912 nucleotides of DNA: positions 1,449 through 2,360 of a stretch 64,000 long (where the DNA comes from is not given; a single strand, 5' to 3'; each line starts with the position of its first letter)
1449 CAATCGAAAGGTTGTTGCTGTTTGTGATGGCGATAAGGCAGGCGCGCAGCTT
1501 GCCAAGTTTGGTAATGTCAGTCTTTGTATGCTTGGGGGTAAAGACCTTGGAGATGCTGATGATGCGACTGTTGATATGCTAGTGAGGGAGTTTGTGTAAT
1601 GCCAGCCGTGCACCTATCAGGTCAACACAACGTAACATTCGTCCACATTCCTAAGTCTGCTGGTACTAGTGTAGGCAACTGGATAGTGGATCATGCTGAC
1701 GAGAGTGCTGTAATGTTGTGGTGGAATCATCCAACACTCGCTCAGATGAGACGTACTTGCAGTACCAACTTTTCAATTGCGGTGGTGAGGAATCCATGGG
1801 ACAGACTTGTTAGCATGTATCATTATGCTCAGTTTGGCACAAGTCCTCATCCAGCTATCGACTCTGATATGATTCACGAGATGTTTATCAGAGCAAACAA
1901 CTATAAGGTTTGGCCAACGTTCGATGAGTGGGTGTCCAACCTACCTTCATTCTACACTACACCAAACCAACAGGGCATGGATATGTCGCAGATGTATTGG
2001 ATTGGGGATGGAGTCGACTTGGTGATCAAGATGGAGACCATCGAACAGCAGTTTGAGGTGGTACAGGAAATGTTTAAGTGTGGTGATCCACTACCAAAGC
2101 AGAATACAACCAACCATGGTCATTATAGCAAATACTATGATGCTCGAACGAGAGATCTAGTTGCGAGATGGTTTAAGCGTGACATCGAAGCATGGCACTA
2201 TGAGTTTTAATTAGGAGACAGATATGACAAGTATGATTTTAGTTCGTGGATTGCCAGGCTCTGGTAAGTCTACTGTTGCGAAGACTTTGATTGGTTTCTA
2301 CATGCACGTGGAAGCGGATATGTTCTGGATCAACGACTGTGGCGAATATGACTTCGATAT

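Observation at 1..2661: Unusual accessory enzyme set: Rnl2-type RNA ligase, Toprim protein, sulfotransferase and stand-alone Pnk-like kinase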

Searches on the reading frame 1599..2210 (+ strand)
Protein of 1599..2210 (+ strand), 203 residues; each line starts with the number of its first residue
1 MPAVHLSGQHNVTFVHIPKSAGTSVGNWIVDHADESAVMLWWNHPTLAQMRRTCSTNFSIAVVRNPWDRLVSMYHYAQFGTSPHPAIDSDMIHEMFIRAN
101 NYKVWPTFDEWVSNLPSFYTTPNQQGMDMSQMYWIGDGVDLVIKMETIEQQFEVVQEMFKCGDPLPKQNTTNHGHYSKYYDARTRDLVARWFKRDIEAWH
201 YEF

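Call 3: search_protein_families(library=pfam, proteins=[window:1599-2210:+], max_evalue=0.1)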
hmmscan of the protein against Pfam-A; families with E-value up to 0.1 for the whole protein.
window:1599-2210:+ (203 aa): 2 families
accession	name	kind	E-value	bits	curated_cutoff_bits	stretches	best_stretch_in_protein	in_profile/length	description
PF03567.20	Sulfotransfer_2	-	9.8e-12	46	22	1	7-201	6-251/252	Sulfotransferase family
PF00685.33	Sulfotransfer_1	-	0.0044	16.9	22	1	60-97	94-131/255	Sulfotransferase domain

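Call 4: search_protein_families(library=phrogs, proteins=[window:1599-2210:+], max_evalue=0.01)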
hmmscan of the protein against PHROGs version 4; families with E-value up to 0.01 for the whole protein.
window:1599-2210:+ (203 aa): 1 family
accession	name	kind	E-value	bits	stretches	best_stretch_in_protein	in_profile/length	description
phrog_3347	-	moron, auxiliary metabolic gene and host takeover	3e-15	57.8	1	4-202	3-216/219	Galactose-3-O-sulfotransferase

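Call 6: search_dna_similar(query=window:1599-2210:+, collection=phages, mode=protein, max_rows=40, max_evalue=0.001)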
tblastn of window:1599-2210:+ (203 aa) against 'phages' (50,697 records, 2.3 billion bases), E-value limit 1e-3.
Records with a match: 3; places in all: 3; records where one place covers at least 80% of the query: 2.
Best place of each record, by identity: <60% 3.
By first word of the organism name: uncultured 2; Stenotrophomonas 1.
By host as written in the record: - 2; Stenotrophomonas maltophilia D1571 1.
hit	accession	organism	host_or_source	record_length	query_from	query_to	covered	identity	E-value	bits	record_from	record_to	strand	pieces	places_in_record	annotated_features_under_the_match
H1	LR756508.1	uncultured phage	metagenomic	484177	6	203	98%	29.1%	1e-7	57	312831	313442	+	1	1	record has no annotation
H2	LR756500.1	uncultured phage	metagenomic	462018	7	203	97%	27.8%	1e-8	60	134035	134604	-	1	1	record has no annotation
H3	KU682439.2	Stenotrophomonas phage vB_SmaS-DLP_6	Stenotrophomonas maltophilia D1571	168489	43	203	79%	28.7%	2e-8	59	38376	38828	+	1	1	sulfotransferase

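Call 10: find_homologous_proteins(query=window:1599-2210:+, max_evalue=0.001)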
Query window:1599-2210:+ (203 aa): 56 proteins with E <= 0.001 among 91 candidates.
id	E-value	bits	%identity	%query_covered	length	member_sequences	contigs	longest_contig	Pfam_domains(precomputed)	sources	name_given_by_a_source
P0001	3.7e-141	486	100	100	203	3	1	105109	PF03567.21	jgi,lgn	-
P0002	1.7e-107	376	74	100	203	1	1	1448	PF03567.21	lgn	-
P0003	1.1e-95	337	68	100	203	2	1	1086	PF03567.21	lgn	-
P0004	4.0e-41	159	37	100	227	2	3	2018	PF03567.21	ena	-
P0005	7.6e-33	132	36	100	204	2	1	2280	PF03567.21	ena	-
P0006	2.0e-32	131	38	100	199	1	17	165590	PF03567.21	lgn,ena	-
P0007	6.4e-17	80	33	98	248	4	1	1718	PF03567.21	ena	-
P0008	1.7e-16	79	34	98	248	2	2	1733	PF03567.21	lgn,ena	-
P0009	6.6e-15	73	29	98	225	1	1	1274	PF03567.21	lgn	-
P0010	7.6e-15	73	32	98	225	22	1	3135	PF03567.21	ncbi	-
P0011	2.6e-14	71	35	95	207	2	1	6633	PF03567.21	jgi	-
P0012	2.8e-14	71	29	98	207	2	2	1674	PF03567.21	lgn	-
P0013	4.4e-14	71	34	96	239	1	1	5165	PF03567.21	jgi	jgi:chondroitin 4-sulfotransferase 11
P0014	5.2e-14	70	29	98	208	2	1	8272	PF03567.21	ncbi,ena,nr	ncbi:MAG: sulfotransferase family 2 domain-containing protein [Alcanivorax sp.]|nr:sulfotransferase 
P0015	1.7e-13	69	28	99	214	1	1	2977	PF03567.21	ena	-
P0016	1.9e-13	69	28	96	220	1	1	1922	PF03567.21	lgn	-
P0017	2.2e-13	68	28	97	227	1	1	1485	PF03567.21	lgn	-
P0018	2.2e-13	68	31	98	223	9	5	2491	PF03567.21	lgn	-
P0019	2.2e-13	68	27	98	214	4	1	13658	PF03567.21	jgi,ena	jgi:hypothetical protein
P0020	5.7e-13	67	31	96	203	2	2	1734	PF03567.21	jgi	jgi:hypothetical protein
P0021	1.3e-12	66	35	97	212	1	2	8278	PF03567.21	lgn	-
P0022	2.7e-12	65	29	98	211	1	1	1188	PF03567.21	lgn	-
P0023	5.7e-12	64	25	99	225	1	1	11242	PF03567.21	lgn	-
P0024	9.3e-12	63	33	96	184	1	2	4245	PF03567.21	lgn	-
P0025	1.1e-11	63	27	98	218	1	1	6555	PF03567.21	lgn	-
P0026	3.6e-11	61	30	95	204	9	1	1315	PF03567.21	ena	-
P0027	2.8e-10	58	27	98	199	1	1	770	PF03567.21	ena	-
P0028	3.4e-10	58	25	95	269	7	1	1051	PF03567.21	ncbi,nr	ncbi:MAG: hypothetical protein EBY39_14995 [Flavobacteriia bacterium]|nr:hypothetical protein [Flavo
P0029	3.4e-10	58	28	100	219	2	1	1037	PF03567.21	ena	-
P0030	1.3e-9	56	26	100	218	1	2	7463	PF03567.21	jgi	jgi:hypothetical protein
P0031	2.1e-9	55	30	95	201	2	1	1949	PF03567.21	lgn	-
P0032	3.5e-9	55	29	98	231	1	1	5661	PF03567.21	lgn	-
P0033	1.1e-8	53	27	99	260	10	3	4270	PF03567.21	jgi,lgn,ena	-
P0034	1.1e-8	53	27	100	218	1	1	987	PF03567.21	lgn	-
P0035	1.2e-8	53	25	98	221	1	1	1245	PF00685.34,PF03567.21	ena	-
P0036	1.4e-8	53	25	100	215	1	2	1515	PF03567.21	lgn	-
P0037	2.8e-8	52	27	98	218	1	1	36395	PF03567.21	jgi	jgi:hypothetical protein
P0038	3.7e-8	51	26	96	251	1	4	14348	PF03567.21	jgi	-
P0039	7.7e-8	50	26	100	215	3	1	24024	PF03567.21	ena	-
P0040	9.8e-8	50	28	96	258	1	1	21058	PF03567.21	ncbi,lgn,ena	-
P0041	3.9e-7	48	28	96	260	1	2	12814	PF03567.21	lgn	-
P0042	5.4e-7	47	25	100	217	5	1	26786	PF03567.21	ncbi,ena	-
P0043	7.9e-7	47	25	98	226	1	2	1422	PF03567.21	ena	-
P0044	1.6e-6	46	31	96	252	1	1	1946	PF03567.21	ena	-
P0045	1.8e-6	46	26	98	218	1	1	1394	PF03567.21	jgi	jgi:chondroitin 4-sulfotransferase 11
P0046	2.0e-6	46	26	93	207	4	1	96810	PF03567.21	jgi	jgi:hypothetical protein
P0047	2.6e-6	45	24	96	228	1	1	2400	PF03567.21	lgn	-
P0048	3.3e-6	45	26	94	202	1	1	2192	PF03567.21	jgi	jgi:hypothetical protein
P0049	1.3e-5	43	26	96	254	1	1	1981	PF03567.21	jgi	jgi:hypothetical protein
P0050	3.0e-5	42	28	96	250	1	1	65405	PF03567.21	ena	-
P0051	5.6e-5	41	28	94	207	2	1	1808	PF03567.21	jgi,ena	-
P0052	6.1e-5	41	31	72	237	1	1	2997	PF03567.21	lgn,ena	-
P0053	1.6e-4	39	25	94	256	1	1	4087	PF03567.21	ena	-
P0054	2.1e-4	39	28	96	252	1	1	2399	PF03567.21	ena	-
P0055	3.3e-4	38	25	96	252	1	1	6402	PF03567.21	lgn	-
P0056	8.4e-4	37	23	95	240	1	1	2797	PF03567.21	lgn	-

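Call 11: find_related_loci(query=window:1599-2210:+, collection=viral_contigs, flank=6000)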
Query window:1599-2210:+ (203 aa) in viral_contigs; peptide patterns used: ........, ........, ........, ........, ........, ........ (x = any residue, [..] = any of these).
11 stretches matched a pattern, but none encodes a relative of the query by tblastn (E <= 1e-3).

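Call 12: find_encoding_contigs(protein=P0001, flank=10000, max_places=4)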
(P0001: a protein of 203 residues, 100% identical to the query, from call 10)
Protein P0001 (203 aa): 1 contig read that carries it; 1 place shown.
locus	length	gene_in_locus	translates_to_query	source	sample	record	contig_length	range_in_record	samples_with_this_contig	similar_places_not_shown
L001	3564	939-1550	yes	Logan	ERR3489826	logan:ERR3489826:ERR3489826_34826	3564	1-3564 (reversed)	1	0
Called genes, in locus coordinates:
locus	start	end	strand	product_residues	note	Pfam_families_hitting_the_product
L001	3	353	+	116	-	?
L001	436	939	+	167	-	-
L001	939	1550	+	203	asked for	PF03567:Sulfotransfer_2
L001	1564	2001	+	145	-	PF13671:AAA_33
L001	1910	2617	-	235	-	PF00768:Peptidase_S11 (weak), PF13354:Beta-lactamase2 (faint), PF00768:Peptidase_S11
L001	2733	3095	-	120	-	-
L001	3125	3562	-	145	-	?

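Call 13: find_encoding_contigs(protein=P0006, flank=10000, max_places=6)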
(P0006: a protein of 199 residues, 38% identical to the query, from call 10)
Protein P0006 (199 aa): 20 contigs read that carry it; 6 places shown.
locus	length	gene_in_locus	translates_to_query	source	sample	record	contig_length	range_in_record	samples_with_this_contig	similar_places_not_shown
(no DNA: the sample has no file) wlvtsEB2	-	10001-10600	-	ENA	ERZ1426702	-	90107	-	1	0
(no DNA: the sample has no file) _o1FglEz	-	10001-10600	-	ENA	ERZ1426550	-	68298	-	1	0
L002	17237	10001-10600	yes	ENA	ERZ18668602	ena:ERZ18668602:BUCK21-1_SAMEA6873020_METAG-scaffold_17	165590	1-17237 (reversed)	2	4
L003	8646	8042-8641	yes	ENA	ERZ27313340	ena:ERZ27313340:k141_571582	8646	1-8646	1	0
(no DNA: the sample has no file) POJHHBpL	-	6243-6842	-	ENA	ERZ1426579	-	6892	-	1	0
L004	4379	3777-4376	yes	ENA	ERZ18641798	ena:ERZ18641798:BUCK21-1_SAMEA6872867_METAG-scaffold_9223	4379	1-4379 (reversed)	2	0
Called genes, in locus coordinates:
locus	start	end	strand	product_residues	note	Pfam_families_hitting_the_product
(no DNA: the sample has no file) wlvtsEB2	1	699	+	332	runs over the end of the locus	-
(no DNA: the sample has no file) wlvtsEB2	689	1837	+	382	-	PF13186:SPASM (weak), PF04055:Radical_SAM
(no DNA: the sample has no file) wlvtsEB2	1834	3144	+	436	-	-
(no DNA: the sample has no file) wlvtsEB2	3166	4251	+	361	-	PF00154:RecA_N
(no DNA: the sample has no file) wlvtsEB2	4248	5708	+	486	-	-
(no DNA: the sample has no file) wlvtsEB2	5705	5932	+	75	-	-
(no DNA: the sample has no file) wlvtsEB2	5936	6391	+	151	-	-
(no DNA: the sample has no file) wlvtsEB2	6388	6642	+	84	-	-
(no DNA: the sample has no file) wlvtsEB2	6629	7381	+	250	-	PF08241:Methyltransf_11 (weak), PF08242:Methyltransf_12 (faint)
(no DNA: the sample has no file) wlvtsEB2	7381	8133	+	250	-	PF01467:CTP_transf_like, PF01050:MannoseP_isomer, PF07883:Cupin_2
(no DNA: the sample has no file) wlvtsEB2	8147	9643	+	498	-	-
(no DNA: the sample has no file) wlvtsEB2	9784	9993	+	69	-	-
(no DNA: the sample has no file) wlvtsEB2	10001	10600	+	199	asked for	PF03567:Sulfotransfer_2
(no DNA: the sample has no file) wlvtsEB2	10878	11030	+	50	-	-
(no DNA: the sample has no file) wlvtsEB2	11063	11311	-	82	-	-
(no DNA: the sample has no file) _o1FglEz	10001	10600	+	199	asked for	PF03567:Sulfotransfer_2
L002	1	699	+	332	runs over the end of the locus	-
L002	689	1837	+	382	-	PF13186:SPASM (weak), PF04055:Radical_SAM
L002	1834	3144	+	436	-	-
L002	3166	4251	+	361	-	PF00154:RecA_N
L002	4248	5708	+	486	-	-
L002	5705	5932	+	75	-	-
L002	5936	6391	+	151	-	-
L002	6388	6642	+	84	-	-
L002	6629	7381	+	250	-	PF08241:Methyltransf_11 (weak), PF08242:Methyltransf_12 (faint)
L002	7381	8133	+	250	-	PF01467:CTP_transf_like, PF01050:MannoseP_isomer, PF07883:Cupin_2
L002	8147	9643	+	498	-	-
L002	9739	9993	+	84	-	-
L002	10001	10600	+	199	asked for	PF03567:Sulfotransfer_2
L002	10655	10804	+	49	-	-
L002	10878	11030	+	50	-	-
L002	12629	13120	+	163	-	PF24240:DUF7448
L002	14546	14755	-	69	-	-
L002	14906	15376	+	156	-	-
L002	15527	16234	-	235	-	-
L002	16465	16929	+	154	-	PF13671:AAA_33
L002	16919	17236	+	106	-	?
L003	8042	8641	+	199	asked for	PF03567:Sulfotransfer_2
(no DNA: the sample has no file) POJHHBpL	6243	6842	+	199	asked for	PF03567:Sulfotransfer_2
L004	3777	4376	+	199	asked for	PF03567:Sulfotransfer_2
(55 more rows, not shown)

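Call 17: find_related_loci(query=A1, collection=metagenome_contigs, flank=10000)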
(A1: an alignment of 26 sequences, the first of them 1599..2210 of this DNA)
Query A1 (203 aa) in metagenome_contigs; peptide patterns used: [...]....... (x = any residue, [..] = any of these).
600 stretches matched a pattern (row limit reached: there are more); 540 encode a relative of the query (tblastn E <= 1e-3); the best 80 are kept; 80 distinct loci.
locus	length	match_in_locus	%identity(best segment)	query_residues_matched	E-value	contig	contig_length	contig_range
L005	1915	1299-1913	32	1-180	3e-32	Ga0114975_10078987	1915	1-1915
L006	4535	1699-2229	32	10-203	3e-28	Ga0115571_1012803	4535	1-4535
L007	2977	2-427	35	57-203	3e-24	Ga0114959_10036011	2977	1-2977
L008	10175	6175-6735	32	14-203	2e-23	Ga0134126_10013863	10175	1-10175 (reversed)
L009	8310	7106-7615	34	14-203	3e-23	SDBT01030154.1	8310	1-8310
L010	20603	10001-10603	31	4-203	2e-23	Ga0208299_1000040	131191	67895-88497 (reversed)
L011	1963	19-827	30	7-203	9e-23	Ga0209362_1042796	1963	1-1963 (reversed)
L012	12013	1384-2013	30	6-203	7e-22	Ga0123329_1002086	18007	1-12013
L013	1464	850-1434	30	6-203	1e-21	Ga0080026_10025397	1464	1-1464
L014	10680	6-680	29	6-203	2e-21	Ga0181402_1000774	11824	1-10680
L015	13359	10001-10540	29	7-203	4e-21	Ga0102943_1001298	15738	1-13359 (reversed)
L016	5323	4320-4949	29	6-203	7e-21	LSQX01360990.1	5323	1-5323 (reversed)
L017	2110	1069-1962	27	4-203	1e-20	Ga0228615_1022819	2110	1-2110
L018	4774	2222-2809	27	4-203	1e-20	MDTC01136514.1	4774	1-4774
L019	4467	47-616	30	9-203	1e-20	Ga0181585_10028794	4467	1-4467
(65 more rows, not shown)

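Call 20: search_solved_structures(query=A1, max_evalue=1, show_alignments=2)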
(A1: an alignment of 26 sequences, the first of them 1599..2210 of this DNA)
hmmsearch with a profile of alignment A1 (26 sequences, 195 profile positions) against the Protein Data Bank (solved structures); distinct sequences matched with E-value up to 1: 26.
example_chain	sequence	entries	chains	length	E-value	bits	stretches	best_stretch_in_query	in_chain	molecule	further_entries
5t03_A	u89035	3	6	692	0.0013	22.1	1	4-84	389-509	maltose binding protein - heparan sulfate 6-O-sulfotransferase isoform 3 fusion protein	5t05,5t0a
5x2b_D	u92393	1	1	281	0.0017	21.7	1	38-135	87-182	Sulfotransferase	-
5x2b_F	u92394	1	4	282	0.0017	21.7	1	38-135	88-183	Sulfotransferase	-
5x2b_C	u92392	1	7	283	0.0017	21.7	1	38-135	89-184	Sulfotransferase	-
7d1x_A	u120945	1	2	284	0.0027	21.1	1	49-140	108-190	Sulfotransferase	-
7eov_A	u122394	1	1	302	0.0029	20.9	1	49-140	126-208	cytosolic sulfotransferase SULT2A8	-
4ndz_A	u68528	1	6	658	0.0067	19.7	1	9-108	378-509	Maltose-binding periplasmic protein, Heparan sulfate 2-O-sulfotransferase 1 fusion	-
3f5f_A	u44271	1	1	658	0.0074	19.6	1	9-108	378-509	Maltose-binding periplasmic protein, Heparan sulfate 2-O-sulfotransferase 1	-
2ad1_A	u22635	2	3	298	0.014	18.7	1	50-124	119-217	Sulfotransferase 1C2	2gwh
1zd1_A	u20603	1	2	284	0.017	18.4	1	61-152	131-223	Sulfotransferase 4A1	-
2reo_A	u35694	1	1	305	0.021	18.1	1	48-142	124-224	Putative sulfotransferase 1C3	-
2h8k_A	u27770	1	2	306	0.021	18.1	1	48-142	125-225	SULT1C3 splice variant d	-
4ifb_A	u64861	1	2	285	0.029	17.7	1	30-106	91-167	Bile salt sulfotransferase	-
1cjm_A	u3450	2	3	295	0.05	16.9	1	37-117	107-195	PROTEIN (ARYL SULFOTRANSFERASE) | Monoamine-sulfating phenol sulfotransferase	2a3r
2qp4_A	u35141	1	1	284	0.071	16.4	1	30-107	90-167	Bile salt sulfotransferase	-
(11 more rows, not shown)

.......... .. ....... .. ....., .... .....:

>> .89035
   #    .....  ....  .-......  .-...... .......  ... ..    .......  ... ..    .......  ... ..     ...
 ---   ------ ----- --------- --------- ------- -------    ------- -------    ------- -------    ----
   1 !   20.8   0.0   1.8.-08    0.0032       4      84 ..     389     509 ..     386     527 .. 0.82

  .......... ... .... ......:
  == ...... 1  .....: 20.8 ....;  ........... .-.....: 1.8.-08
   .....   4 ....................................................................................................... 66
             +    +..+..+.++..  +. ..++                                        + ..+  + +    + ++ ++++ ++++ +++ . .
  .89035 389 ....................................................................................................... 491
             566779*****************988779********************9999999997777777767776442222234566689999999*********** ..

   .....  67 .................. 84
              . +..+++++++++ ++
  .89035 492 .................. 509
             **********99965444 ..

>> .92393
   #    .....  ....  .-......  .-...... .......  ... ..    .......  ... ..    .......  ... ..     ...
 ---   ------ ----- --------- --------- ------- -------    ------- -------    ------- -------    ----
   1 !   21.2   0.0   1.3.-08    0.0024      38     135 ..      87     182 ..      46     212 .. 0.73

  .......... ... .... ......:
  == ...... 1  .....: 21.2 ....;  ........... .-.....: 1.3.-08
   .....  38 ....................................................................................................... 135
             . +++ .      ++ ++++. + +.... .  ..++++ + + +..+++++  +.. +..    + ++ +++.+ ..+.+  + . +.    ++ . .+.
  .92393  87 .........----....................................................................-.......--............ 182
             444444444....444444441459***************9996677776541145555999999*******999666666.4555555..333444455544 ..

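Call 23: get_annotated_region(hit=H3, flank=6000)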
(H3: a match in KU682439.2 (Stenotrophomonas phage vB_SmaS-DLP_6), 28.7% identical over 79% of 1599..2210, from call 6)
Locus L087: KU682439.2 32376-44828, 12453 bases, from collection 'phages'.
description: Stenotrophomonas phage vB_SmaS-DLP_6, complete genome.
organism: Stenotrophomonas phage vB_SmaS-DLP_6 (NCBI taxid 1651816)
taxonomy: Viruses; Duplodnaviria; Heunggongvirae; Uroviricota; Caudoviricetes
host: Stenotrophomonas maltophilia D1571; source: soil; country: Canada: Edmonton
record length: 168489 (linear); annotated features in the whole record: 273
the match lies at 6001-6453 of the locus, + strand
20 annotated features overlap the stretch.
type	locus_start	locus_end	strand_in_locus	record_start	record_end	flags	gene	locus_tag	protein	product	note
CDS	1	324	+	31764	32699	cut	-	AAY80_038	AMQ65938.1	sliding clamp loader subunit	-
CDS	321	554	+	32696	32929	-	-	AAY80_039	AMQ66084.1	hypothetical protein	-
CDS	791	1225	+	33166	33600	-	-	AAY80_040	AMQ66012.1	clamp loader subunit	-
CDS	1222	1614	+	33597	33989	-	-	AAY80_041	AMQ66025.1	RegA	-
CDS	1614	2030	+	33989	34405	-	-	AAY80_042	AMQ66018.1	triphosphate pyrophosphohydrolase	-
CDS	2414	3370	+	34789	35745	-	-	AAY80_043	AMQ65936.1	hypothetical protein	-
CDS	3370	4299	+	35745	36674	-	-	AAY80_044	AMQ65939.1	N-acetyltransferase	-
CDS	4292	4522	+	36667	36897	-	-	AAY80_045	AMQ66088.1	hypothetical protein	-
CDS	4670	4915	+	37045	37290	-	-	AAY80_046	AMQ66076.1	hypothetical protein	-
CDS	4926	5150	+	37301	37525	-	-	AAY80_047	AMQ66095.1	hypothetical protein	-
CDS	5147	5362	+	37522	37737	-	-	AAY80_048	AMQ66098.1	hypothetical protein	-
CDS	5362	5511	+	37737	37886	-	-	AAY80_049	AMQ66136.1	hypothetical protein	-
CDS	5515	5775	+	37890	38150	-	-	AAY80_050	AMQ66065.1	hypothetical protein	-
CDS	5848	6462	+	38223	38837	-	-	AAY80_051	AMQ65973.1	sulfotransferase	-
CDS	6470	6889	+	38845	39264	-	-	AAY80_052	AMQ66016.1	hypothetical protein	-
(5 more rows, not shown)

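Call 26: find_encoding_contigs(protein=P0004, flank=5000, max_places=4)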
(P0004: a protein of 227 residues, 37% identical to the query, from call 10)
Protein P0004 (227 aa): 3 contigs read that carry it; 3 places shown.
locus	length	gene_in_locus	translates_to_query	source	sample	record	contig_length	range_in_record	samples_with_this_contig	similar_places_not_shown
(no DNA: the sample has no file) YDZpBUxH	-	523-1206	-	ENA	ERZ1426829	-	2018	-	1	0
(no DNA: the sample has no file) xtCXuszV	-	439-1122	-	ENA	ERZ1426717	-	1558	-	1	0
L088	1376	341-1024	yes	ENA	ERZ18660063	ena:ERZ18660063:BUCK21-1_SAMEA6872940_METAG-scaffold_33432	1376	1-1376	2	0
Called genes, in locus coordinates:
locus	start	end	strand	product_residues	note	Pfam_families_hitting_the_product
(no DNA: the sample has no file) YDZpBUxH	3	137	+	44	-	?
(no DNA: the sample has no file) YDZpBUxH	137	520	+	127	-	PF01592:NifU_N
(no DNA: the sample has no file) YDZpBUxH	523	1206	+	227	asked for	PF03567:Sulfotransfer_2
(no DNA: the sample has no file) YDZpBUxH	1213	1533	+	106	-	PF01521:Fe-S_biosyn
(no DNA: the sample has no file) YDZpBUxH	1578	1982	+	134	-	-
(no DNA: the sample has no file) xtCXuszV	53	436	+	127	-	PF01592:NifU_N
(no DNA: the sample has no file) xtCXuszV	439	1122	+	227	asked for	PF03567:Sulfotransfer_2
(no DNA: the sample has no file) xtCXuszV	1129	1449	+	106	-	PF01521:Fe-S_biosyn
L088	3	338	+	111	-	?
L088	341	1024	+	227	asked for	PF03567:Sulfotransfer_2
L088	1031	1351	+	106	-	PF01521:Fe-S_biosyn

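Call 27: find_encoding_contigs(protein=P0005, flank=5000, max_places=4)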
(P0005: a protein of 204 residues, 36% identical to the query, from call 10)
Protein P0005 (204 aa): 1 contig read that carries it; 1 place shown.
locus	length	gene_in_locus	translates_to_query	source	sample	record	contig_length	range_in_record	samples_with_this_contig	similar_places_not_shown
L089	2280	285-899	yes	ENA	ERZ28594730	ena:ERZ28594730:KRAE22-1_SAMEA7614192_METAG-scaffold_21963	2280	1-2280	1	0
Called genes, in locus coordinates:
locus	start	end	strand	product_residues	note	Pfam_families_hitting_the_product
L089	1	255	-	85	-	?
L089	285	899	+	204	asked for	PF03567:Sulfotransfer_2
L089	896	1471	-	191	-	-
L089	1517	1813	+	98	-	-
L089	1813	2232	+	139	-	-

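Call 28: find_encoding_contigs(protein=P0002, flank=5000, max_places=4)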
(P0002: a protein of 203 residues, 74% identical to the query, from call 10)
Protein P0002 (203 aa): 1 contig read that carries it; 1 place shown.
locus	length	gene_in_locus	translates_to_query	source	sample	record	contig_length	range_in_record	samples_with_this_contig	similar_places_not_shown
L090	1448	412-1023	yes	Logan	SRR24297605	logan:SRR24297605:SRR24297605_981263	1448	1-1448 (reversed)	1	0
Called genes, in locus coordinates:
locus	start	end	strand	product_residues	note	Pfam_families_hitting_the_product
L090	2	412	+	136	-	?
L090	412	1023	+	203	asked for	PF03567:Sulfotransfer_2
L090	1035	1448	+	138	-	?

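Call 29: predict_structure(alignment_id=A1)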
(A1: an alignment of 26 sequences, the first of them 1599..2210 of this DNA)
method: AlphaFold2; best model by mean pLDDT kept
length: 203 residues; sequences in the alignment: 26
mean_pLDDT: 90.3   pTM: 0.85
mean pLDDT of the five models: 90.3, 89.7, 89.3, 89.3, 88.8
residues with pLDDT >= 90: 145; 70-90: 48; 50-70: 10; < 50: 0
segments of 3 or more residues with pLDDT < 50: none
pLDDT, mean of each block of 10 residues (from residue 1): 91 92 91 94 93 93 95 89 65 90 94 91 79 94 94 96 83 89 97 95 96
secondary structure, 60 per line:
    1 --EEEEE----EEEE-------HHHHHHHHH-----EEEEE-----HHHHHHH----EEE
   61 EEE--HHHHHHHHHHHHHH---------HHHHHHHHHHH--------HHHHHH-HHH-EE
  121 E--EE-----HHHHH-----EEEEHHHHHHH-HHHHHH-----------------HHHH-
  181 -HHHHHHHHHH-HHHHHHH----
elements in order: E3-7 E12-15 H23-31 E37-41 H47-53 E58-63 H66-79 H89-99 H108-113 E119-121 H131-135 E141-144 H145-151 H153-158 H176-179 H182-191 H193-199
